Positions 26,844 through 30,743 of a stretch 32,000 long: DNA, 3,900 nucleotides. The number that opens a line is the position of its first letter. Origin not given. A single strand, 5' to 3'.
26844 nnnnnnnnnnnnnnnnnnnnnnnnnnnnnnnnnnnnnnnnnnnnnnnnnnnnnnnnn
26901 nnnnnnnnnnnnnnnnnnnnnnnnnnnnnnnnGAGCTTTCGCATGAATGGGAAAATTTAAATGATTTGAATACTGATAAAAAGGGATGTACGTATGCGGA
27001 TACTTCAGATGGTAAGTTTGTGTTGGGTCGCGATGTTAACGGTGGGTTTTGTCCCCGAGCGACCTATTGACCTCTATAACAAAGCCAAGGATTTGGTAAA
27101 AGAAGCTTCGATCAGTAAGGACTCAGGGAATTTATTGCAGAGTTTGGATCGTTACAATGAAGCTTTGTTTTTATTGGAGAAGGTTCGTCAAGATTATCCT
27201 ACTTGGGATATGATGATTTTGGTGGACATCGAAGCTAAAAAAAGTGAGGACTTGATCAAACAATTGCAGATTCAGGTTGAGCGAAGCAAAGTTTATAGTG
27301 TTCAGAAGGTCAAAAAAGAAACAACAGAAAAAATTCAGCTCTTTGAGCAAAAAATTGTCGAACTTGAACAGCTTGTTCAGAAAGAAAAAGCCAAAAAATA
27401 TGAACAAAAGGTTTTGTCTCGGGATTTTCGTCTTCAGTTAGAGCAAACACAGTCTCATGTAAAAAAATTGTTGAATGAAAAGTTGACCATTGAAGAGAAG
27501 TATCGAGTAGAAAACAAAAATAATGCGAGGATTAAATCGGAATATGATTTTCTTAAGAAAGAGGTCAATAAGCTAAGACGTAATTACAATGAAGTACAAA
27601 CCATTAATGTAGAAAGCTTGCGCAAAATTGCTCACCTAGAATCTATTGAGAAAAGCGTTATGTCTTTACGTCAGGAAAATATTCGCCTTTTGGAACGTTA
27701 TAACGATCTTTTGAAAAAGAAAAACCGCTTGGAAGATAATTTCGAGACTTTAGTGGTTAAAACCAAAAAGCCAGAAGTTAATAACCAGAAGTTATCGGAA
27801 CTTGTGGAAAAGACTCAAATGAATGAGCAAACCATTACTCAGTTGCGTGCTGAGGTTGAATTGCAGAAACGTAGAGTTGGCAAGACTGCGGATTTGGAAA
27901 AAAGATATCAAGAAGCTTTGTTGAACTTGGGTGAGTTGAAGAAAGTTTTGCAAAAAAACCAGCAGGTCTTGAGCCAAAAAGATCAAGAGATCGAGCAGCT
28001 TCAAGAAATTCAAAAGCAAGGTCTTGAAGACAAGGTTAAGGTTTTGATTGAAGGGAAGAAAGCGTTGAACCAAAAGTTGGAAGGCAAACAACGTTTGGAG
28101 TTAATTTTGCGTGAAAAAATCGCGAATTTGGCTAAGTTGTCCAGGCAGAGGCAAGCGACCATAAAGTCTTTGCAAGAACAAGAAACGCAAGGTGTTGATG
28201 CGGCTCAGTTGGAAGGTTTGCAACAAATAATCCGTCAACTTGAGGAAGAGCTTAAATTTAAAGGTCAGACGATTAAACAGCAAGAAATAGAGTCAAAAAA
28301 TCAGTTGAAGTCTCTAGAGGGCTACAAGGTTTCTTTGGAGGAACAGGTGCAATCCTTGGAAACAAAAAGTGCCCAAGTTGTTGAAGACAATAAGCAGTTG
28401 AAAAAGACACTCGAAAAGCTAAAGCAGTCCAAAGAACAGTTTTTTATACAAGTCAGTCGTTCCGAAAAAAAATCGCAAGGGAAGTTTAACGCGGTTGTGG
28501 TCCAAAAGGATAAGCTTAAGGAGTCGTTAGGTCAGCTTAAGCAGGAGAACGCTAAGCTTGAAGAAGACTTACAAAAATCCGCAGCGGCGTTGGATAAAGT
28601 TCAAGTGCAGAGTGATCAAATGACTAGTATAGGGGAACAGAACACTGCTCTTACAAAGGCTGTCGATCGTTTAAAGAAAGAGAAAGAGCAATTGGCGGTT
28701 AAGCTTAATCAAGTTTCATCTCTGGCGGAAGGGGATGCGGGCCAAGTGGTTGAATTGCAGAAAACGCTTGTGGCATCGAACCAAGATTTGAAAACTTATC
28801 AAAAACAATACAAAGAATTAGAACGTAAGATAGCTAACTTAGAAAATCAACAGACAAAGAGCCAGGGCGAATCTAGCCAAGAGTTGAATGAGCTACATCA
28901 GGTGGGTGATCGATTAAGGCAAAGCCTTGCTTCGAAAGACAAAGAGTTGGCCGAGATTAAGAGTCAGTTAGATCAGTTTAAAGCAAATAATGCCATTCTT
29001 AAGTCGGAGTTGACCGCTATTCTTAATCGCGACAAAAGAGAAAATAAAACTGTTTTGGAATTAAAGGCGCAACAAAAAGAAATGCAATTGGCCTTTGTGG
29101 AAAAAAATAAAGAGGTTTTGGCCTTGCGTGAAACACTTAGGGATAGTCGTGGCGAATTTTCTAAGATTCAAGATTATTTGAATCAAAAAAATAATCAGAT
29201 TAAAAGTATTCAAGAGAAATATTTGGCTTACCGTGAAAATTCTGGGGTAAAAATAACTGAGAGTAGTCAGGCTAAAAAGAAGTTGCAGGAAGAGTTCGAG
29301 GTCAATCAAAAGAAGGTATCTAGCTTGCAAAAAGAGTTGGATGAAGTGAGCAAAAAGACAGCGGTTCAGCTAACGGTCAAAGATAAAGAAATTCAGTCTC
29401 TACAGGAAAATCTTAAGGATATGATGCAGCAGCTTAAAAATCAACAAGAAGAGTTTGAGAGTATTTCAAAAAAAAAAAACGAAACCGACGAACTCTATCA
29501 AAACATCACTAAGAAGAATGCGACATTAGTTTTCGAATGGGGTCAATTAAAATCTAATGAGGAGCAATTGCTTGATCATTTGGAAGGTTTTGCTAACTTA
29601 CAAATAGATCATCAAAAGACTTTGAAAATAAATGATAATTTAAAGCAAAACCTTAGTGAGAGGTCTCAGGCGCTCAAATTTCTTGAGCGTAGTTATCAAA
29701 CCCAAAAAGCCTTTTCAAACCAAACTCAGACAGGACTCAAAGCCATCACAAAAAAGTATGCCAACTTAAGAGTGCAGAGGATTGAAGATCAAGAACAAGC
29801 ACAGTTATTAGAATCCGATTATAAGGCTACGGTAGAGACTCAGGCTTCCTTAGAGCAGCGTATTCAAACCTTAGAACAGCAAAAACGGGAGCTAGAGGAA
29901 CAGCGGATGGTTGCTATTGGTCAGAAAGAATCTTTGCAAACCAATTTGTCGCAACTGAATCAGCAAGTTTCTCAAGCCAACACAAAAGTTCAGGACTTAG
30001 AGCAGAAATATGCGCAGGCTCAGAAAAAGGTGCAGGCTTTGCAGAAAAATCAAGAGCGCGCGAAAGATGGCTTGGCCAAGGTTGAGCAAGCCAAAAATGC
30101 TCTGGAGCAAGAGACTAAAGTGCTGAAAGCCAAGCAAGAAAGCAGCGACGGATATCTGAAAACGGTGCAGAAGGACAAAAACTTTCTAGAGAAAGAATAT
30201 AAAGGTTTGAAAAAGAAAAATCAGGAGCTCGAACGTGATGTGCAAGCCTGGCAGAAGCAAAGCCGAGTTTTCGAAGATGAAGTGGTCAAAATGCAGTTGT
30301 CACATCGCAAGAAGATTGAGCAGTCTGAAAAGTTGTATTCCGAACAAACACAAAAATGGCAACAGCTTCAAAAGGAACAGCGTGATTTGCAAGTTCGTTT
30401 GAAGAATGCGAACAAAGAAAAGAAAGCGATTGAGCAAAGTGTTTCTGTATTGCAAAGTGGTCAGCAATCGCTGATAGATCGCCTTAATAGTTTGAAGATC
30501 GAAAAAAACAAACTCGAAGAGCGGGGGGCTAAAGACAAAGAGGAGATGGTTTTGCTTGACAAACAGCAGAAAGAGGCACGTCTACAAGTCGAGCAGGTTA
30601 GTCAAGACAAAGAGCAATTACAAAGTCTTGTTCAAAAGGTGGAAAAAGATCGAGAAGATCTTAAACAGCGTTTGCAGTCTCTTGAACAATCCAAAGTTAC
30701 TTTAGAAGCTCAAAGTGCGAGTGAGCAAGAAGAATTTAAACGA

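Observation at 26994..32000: Giant membrane-anchored coiled-coil protein that is invisible in the ORF track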

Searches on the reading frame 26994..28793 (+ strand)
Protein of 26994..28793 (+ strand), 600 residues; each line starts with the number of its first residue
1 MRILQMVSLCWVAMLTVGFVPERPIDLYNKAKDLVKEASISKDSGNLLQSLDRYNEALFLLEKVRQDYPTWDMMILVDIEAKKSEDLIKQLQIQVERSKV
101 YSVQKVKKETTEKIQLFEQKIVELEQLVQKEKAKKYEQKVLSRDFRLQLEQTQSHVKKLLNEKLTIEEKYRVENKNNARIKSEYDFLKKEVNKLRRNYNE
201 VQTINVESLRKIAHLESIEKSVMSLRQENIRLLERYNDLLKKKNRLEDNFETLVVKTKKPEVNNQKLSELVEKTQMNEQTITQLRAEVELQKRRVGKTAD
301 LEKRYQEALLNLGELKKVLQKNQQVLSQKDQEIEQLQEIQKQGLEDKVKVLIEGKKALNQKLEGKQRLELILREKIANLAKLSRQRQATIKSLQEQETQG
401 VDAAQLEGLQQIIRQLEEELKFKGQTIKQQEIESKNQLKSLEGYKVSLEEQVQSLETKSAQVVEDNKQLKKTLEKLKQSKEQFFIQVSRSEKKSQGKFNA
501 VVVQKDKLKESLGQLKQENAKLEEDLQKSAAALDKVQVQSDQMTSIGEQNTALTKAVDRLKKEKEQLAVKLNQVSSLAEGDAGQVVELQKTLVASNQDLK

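Call 66: predict_structure(protein=window:26994-28793:+)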
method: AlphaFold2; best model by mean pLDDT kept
length: 600 residues; sequences in the alignment: 1
mean_pLDDT: 63.2   pTM: 0.26
mean pLDDT of the five models: 63.2, 60.5, 57.6, 56.9, 56.5
residues with pLDDT >= 90: 0; 70-90: 150; 50-70: 380; < 50: 70
segments of 3 or more residues with pLDDT < 50: 14-22, 40-45, 71-74, 98-103, 134-140, 256-258, 486-504
pLDDT, mean of each block of 10 residues (from residue 1): 49 41 62 67 54 70 59 49 59 52 51 63 61 45 61 66 65 62 62 57 51 59 66 72 73 58 66 73 68 59 60 63 65 62 64 66 68 75 81 78 79 83 78 71 65 65 68 67 49 37 57 75 71 60 61 71 70 57 64 64
secondary structure, 60 per line:
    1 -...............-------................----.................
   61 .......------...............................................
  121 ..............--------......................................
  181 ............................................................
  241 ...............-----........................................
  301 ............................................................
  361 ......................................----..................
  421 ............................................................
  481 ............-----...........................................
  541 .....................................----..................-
elements in order: H2-16 H24-39 H44-67 H74-134 H143-255 H261-398 H403-492 H498-577 H582-599

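Call 70: fold_search(model_id=the predicted structure, library=pdb)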
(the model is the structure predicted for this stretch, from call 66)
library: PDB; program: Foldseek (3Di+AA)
matches with E <= 10: 248; with E <= 0.001: 0
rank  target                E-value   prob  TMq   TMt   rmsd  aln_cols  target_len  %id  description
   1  5j0k_B                4.4e-01  1.00  0.12  0.91   1.0        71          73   17  De novo design of protein homo-oligomers with modular hydrogen bond network-mediated specificity (released 2016-05-25)
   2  5j0k_A                4.6e-01  1.00  0.12  0.92   1.0        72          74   17  De novo design of protein homo-oligomers with modular hydrogen bond network-mediated specificity (released 2016-05-25)
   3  6wa9_O                4.6e-01  1.00  0.12  0.82   1.8        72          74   18  Structure of the Chlamydia pneumoniae CdsV and CdsO protein complex (released 2020-09-30)
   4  6b87_A                5.8e-01  1.00  0.13  0.73   2.0        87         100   20  Crystal structure of transmembrane protein TMHC2_E (released 2018-03-14)
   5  6wa9_N                6.1e-01  1.00  0.13  0.76   1.9        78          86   19  Structure of the Chlamydia pneumoniae CdsV and CdsO protein complex (released 2020-09-30)
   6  9e5c_1t               6.8e-01  0.21  0.15  0.08  59.6       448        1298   14  Cryo-EM structure of 96 nm repeat of microtubule doublet from T. brucei flagellum (released 2025-03-12)
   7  8cwy_B                8.5e-01  1.00  0.12  0.91   1.0        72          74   17  Accurate computational design of genetically encoded 3D protein crystals (released 2023-11-01)
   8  6wa9_L                8.5e-01  0.99  0.11  0.71   2.7        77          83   21  Structure of the Chlamydia pneumoniae CdsV and CdsO protein complex (released 2020-09-30)
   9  6wa9_M                9.0e-01  1.00  0.10  0.83   1.3        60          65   20  Structure of the Chlamydia pneumoniae CdsV and CdsO protein complex (released 2020-09-30)
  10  6b87_B                9.0e-01  0.99  0.13  0.70   4.1        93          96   17  Crystal structure of transmembrane protein TMHC2_E (released 2018-03-14)
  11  3k29                  9.0e-01  0.89  0.14  0.46  13.5       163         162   21  Structure of a putative YscO homolog CT670 from Chlamydia trachomatis (released 2009-10-13)
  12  6wa9_T                9.5e-01  0.99  0.11  0.78   1.5        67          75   18  Structure of the Chlamydia pneumoniae CdsV and CdsO protein complex (released 2020-09-30)
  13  8iyj_T5               1.1e+00  0.60  0.11  0.37   7.0       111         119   16  Cryo-EM structure of the 48-nm repeat doublet microtubule from mouse sperm (released 2023-07-05)
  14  8i7o_D3               1.1e+00  0.14  0.13  0.18  76.0       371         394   16  In situ structure of axonemal doublet microtubules in mouse sperm with 16-nm repeat (released 2023-10-11)
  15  6wa9_Q                1.2e+00  0.99  0.10  0.77   1.3        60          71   20  Structure of the Chlamydia pneumoniae CdsV and CdsO protein complex (released 2020-09-30)
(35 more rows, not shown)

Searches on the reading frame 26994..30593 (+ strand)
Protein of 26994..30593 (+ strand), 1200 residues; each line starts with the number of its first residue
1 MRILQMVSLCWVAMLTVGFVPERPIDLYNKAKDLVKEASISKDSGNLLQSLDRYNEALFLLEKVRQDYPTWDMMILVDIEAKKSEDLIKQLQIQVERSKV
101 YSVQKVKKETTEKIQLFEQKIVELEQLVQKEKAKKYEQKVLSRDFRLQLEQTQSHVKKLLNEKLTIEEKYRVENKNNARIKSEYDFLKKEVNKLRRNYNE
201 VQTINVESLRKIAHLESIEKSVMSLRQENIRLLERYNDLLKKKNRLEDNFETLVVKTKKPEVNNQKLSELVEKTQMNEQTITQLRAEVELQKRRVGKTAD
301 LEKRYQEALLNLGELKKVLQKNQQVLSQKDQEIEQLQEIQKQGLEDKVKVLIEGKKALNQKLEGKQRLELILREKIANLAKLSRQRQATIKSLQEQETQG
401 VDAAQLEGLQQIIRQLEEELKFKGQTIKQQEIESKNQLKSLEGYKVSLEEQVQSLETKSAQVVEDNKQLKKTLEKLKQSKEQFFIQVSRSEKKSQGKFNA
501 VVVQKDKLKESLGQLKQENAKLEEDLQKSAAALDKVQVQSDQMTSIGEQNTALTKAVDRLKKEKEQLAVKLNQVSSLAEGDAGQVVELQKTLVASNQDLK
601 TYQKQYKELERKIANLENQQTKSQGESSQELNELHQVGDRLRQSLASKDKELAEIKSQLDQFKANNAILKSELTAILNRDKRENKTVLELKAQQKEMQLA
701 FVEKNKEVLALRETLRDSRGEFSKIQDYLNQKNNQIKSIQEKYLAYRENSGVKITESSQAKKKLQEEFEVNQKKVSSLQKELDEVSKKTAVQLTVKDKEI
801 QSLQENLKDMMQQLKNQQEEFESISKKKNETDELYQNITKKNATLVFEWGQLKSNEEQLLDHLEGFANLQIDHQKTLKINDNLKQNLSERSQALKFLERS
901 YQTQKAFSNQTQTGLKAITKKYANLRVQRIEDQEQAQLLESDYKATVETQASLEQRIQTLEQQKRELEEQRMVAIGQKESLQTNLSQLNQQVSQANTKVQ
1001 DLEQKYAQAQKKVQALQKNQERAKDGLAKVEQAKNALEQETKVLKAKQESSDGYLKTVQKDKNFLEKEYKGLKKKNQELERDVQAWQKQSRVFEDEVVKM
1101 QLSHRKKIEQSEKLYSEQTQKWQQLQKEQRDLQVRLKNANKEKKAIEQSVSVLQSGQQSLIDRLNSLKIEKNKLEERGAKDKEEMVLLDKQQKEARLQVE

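Call 31: search_protein_representatives(protein=window:26994-30593:+)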
Query: 1200 residues. Proteins with E-value up to 0.001 (for the whole library): 3; up to 1e-10: 0; up to 1e-30: 0. The best 3 are listed.
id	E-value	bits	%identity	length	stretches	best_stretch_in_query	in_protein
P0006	4.1e-05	38.7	28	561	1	19-187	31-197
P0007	1.0e-04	37.4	29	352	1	9-137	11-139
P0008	3.7e-04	35.5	26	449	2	21-94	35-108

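Call 33: search_protein_families(library=pfam, proteins=[P0006, P0007, P0008], max_evalue=0.01)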
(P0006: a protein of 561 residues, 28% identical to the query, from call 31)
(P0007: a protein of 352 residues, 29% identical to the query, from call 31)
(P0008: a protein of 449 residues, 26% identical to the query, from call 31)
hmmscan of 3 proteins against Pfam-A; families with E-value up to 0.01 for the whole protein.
P0006 (561 aa): 0 families

P0007 (352 aa): 32 families (the best 25 are shown)
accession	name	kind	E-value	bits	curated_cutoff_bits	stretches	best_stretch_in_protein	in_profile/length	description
PF00515.34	TPR_1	-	6.1e-33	111.7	27.8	2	226-258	1-33/34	Tetratricopeptide repeat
PF07719.23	TPR_2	-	1.4e-30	103.3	27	3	226-259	1-34/34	Tetratricopeptide repeat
PF13414.12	TPR_11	-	2.3e-23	82.1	26.8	4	269-304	3-38/42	TPR repeat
PF13181.12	TPR_8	-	2.4e-23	80.7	25.7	2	226-258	1-33/34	Tetratricopeptide repeat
PF13424.12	TPR_12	-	8.4e-21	74.4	30.1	2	263-324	6-74/77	Tetratricopeptide repeat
PF13431.12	TPR_17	-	9.8e-21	72.7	24.4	2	282-305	1-24/34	Tetratricopeptide repeat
PF14559.12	TPR_19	-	8.8e-19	68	25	3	169-232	2-64/68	Tetratricopeptide repeat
PF13428.12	TPR_14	-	1.3e-17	63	23.5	1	266-301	7-42/44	Tetratricopeptide repeat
PF13432.12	TPR_16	-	2.1e-17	63.7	32.7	1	164-222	3-61/65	Tetratricopeptide repeat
PF13176.12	TPR_7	-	9.4e-14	50.7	27.9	1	228-259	1-34/36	Tetratricopeptide repeat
PF13174.12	TPR_6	-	3e-13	49.9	26.3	0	265-293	5-33/33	Tetratricopeptide repeat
PF13374.12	TPR_10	-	3.5e-11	43.2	27.5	1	261-289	3-31/42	Tetratricopeptide repeat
PF24575.1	TPR_Slam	-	1e-09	39.1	35.2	0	194-247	49-102/104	Surface lipoprotein assembly modifier, N-terminal TPR repeats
PF20308.4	TPR-S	-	5.7e-09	36.9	27.6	1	173-221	1-47/102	Tetratricopeptide Repeats-Sensor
PF12895.13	ANAPC3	-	1.6e-08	35.2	27.2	1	172-251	3-81/82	Anaphase-promoting complex, cyclosome, subunit 3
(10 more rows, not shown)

P0008 (449 aa): 5 families
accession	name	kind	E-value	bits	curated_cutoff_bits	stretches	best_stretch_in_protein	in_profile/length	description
PF16537.11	T2SSB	-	4.2e-06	26.8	28.4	1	397-437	20-58/60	Type II secretion system protein B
PF10473.14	CENP-F_leu_zip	-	7.5e-05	23.3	34.5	1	125-211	37-120/140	Leucine-rich repeats of kinetochore protein Cenp-F/LEK1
PF23862.1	CdsD_C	-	0.00023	21.6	27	1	398-437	19-55/56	CdsD C-terminal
PF19220.6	Rod_CreS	-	0.001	18.7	100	1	135-325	16-212/359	Crescentin, rod domain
PF12128.14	DUF3584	-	0.002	16.1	31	0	144-277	773-904/1191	Protein of unknown function (DUF3584)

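Call 40: find_encoding_contigs(protein=P0008, flank=10000, max_places=4)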
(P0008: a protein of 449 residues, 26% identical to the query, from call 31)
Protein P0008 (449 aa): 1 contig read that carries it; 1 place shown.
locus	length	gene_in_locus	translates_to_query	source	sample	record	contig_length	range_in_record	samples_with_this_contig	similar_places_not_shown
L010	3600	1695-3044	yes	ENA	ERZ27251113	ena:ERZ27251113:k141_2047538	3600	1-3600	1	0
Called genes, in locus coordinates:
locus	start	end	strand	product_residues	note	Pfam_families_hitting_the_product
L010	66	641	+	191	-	PF19502:DUF6036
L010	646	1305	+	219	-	-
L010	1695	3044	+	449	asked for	PF16537:T2SSB (weak)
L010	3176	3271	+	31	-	-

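Call 41: find_encoding_contigs(protein=P0006, flank=10000, max_places=4)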
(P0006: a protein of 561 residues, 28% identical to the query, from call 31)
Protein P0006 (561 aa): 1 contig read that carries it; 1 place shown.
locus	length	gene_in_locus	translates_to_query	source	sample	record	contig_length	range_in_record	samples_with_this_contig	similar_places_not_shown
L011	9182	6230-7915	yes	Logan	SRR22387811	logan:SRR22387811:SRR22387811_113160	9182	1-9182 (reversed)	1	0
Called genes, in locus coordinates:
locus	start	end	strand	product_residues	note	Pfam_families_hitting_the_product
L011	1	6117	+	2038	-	?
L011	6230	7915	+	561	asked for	-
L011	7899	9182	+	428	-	?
